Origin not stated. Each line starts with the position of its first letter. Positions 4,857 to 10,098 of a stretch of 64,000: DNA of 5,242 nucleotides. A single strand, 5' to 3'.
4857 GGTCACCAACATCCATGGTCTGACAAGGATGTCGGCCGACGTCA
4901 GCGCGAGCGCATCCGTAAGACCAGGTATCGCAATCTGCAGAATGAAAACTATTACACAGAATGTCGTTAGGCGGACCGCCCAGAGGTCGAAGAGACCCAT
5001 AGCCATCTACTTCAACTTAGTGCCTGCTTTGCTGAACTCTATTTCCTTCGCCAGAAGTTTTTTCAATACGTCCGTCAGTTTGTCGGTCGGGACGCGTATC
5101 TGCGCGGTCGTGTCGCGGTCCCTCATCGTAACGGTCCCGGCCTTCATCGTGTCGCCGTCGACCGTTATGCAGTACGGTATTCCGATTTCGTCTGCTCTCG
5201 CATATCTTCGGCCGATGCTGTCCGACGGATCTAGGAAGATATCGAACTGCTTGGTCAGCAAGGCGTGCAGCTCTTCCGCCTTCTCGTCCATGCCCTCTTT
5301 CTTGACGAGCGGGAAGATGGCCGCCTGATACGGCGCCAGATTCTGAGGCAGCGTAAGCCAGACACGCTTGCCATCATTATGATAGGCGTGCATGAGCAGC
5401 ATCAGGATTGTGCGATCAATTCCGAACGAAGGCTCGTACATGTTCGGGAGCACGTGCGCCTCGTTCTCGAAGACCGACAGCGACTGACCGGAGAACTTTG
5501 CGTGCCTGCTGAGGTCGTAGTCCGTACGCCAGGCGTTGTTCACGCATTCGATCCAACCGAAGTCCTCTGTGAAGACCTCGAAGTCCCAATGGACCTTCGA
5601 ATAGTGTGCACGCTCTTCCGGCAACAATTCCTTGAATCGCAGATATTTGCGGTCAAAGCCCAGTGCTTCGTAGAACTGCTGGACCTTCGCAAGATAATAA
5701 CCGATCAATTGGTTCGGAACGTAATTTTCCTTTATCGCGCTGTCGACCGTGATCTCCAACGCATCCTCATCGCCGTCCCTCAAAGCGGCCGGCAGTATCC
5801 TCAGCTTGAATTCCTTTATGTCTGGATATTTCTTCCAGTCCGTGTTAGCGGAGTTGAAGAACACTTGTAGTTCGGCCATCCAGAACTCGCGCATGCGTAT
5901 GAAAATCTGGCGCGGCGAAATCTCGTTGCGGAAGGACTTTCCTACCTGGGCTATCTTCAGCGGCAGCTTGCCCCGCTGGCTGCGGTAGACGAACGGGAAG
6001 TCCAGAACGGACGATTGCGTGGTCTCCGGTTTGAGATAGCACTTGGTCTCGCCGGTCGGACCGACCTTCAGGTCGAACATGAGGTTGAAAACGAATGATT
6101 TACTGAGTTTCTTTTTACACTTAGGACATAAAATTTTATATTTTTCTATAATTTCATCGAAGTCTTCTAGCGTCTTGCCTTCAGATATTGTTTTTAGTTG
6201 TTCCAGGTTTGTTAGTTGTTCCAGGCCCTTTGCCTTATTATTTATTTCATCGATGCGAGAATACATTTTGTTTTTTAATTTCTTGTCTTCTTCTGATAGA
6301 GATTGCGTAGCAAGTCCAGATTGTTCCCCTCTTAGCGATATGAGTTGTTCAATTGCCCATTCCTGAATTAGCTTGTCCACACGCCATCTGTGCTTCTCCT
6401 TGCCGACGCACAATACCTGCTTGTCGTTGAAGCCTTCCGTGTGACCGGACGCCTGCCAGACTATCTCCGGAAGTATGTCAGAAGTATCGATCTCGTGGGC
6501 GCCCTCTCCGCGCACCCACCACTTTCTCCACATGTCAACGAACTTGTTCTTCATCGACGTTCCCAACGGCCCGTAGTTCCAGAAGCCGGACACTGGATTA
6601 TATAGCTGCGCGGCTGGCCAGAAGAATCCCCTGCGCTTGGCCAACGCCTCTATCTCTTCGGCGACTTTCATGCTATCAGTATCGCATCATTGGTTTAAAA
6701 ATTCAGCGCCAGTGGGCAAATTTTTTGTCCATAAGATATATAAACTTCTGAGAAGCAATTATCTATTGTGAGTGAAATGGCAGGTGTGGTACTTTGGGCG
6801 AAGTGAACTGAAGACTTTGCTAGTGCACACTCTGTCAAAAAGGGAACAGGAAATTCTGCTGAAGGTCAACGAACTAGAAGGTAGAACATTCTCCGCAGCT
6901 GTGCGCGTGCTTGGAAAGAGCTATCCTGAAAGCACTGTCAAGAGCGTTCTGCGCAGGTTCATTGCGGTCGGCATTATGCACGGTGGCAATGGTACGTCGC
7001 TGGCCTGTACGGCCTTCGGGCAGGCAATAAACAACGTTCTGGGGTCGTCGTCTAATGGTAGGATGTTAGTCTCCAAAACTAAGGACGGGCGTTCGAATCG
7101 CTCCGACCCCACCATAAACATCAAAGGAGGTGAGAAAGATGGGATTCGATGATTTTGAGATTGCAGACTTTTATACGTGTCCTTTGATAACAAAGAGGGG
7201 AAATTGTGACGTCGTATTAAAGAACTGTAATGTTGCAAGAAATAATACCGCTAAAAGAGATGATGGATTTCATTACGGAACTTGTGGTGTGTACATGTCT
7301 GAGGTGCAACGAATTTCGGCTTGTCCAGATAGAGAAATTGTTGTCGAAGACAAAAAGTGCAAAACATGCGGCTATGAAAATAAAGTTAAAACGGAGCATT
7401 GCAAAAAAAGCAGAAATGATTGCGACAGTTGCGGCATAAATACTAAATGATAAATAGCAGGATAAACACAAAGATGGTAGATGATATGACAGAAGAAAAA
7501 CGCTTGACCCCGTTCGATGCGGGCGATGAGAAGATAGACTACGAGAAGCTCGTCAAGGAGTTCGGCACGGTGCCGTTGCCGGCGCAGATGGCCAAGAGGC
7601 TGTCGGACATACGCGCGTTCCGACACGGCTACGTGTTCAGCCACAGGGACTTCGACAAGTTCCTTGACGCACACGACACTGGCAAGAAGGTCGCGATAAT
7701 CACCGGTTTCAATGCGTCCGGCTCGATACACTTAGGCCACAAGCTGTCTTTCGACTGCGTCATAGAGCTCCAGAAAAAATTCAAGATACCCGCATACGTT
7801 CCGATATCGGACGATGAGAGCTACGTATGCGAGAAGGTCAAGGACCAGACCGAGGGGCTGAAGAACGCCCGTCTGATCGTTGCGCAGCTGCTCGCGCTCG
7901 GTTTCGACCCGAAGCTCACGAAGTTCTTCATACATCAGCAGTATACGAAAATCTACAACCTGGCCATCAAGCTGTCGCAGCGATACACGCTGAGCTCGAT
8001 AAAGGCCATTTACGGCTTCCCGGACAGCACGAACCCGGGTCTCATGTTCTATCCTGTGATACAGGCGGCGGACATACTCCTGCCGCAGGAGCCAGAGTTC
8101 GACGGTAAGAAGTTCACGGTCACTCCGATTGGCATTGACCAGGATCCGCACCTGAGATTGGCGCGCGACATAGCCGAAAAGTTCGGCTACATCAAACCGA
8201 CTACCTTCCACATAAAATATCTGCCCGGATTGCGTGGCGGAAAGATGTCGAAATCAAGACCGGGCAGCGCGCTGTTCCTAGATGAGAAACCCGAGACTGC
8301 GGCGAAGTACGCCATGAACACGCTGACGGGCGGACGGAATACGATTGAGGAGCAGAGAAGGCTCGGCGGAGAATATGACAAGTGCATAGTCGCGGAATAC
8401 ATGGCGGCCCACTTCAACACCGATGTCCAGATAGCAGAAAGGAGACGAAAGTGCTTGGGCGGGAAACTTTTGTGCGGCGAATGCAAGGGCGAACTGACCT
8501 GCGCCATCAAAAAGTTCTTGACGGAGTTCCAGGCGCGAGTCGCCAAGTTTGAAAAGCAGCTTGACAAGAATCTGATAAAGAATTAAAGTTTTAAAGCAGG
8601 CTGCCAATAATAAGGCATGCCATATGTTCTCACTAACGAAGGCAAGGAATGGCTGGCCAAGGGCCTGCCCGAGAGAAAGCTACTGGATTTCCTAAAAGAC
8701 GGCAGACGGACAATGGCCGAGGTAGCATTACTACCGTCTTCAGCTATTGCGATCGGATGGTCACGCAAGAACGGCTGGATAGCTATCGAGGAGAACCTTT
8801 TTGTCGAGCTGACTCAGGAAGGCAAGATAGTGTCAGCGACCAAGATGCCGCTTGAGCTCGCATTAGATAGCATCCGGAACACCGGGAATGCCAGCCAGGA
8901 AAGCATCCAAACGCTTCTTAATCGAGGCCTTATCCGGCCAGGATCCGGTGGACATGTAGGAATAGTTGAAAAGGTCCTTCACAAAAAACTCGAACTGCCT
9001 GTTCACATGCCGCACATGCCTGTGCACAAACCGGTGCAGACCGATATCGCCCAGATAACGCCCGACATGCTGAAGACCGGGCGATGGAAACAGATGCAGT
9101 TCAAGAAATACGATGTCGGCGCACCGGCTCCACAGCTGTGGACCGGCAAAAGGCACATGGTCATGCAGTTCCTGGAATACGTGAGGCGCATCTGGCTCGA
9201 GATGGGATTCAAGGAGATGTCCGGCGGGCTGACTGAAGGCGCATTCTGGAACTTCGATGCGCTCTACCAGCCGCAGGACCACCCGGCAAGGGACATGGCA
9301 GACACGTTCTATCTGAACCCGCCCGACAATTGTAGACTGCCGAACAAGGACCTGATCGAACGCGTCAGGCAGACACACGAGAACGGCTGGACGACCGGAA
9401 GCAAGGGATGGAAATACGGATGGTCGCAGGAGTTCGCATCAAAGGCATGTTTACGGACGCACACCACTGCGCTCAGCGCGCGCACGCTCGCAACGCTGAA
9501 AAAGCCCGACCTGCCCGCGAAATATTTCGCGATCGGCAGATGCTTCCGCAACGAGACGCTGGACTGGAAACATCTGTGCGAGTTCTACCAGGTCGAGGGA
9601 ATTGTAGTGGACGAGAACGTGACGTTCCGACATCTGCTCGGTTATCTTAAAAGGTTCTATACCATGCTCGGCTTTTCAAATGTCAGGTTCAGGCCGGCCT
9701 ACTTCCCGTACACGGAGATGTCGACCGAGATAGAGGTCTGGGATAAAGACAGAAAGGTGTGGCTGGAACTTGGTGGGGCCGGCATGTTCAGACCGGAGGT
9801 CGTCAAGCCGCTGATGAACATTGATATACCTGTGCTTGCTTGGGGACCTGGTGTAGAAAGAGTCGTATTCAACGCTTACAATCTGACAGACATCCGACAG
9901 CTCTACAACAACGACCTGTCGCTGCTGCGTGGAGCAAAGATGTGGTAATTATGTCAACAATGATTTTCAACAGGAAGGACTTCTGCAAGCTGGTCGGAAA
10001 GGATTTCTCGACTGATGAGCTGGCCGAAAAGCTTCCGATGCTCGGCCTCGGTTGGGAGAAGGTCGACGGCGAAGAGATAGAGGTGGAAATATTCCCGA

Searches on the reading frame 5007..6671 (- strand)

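Call 43: search_protein_families(library=pfam, proteins=[window:5007-6671:-], max_evalue=0.00001)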
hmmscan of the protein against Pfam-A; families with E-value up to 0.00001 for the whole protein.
window:5007-6671:- (554 aa): 2 families
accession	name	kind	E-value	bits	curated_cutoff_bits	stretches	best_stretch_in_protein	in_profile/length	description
PF03129.25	HGTP_anticodon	-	1.7e-19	70.2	21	1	449-538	1-93/94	Anticodon binding domain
PF00587.30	tRNA-synt_2b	-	6.4e-09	36.6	29.3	1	208-282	8-80/179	tRNA synthetase class II core domain (G, H, P, S and T)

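Call 44: search_protein_families(library=ncbifam, proteins=[window:5007-6671:-], max_evalue=0.00001)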
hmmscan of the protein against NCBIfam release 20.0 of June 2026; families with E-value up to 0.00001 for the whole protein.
window:5007-6671:- (554 aa): 10 families
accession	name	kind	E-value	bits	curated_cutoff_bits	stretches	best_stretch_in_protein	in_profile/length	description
TIGR00389.1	glyS_dimeric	equivalog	2.2e-147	492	243.3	2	4-404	3-347/565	glycine--tRNA ligase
NF003211.1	PRK04173.1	equivalog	3.1e-143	477.9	312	1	5-536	2-454/454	glycine--tRNA ligase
NF011484.0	PRK14894.1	equivalog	5e-65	219.7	1050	4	179-279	104-208/539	glycine--tRNA ligase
NF006625.0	PRK09194.1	equivalog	2.6e-20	72.9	558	1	416-536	440-558/559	proline--tRNA ligase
NF008979.1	PRK12325.1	exception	1.1e-18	67.3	550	1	410-535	309-435/437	proline--tRNA ligase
TIGR00408.1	proS_fam_I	equivalog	1.9e-15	56.8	437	1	410-541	248-382/475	proline--tRNA ligase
TIGR00409.1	proS_fam_II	equivalog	4.4e-15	55.6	306.7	1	417-537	447-566/568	proline--tRNA ligase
NF003068.0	PRK03991.1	equivalog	4.1e-12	45.3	484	1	235-539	306-591/613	threonine--tRNA ligase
TIGR00418.1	thrS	equivalog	5e-09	35.6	383.65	0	418-538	451-563/565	threonine--tRNA ligase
TIGR00442.1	hisS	equivalog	6.6e-08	31.9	286.75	0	448-528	325-405/406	histidine--tRNA ligase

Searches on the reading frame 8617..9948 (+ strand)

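Call 43: search_protein_families(library=pfam, proteins=[window:8617-9948:+], max_evalue=0.00001)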
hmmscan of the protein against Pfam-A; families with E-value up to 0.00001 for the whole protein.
window:8617-9948:+ (443 aa): 1 family
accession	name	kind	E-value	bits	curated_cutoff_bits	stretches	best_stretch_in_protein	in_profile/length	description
PF01409.25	tRNA-synt_2d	-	2.1e-83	280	19.8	1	164-438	1-244/246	tRNA synthetases class II core domain (F)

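Call 44: search_protein_families(library=ncbifam, proteins=[window:8617-9948:+], max_evalue=0.00001)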
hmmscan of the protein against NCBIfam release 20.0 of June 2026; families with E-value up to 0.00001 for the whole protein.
window:8617-9948:+ (443 aa): 5 families
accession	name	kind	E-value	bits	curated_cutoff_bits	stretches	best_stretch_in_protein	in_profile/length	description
NF003210.0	PRK04172.1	equivalog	5.1e-147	490.7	350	1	3-441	60-492/496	phenylalanine--tRNA ligase subunit alpha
TIGR00468.1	pheS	equivalog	2e-104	349.3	237.45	1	137-440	29-322/324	phenylalanine--tRNA ligase subunit alpha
NF051887.1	PheS_related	equivalog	1e-24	87.3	300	1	275-433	70-232/349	PheS-related mystery ligase SrmL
TIGR00470.1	sepS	equivalog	3.4e-21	75.3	380.65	1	274-429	180-340/533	O-phosphoserine--tRNA ligase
TIGR00469.1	pheS_mito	equivalog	3e-18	65.7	258.35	1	356-438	259-341/451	phenylalanine--tRNA ligase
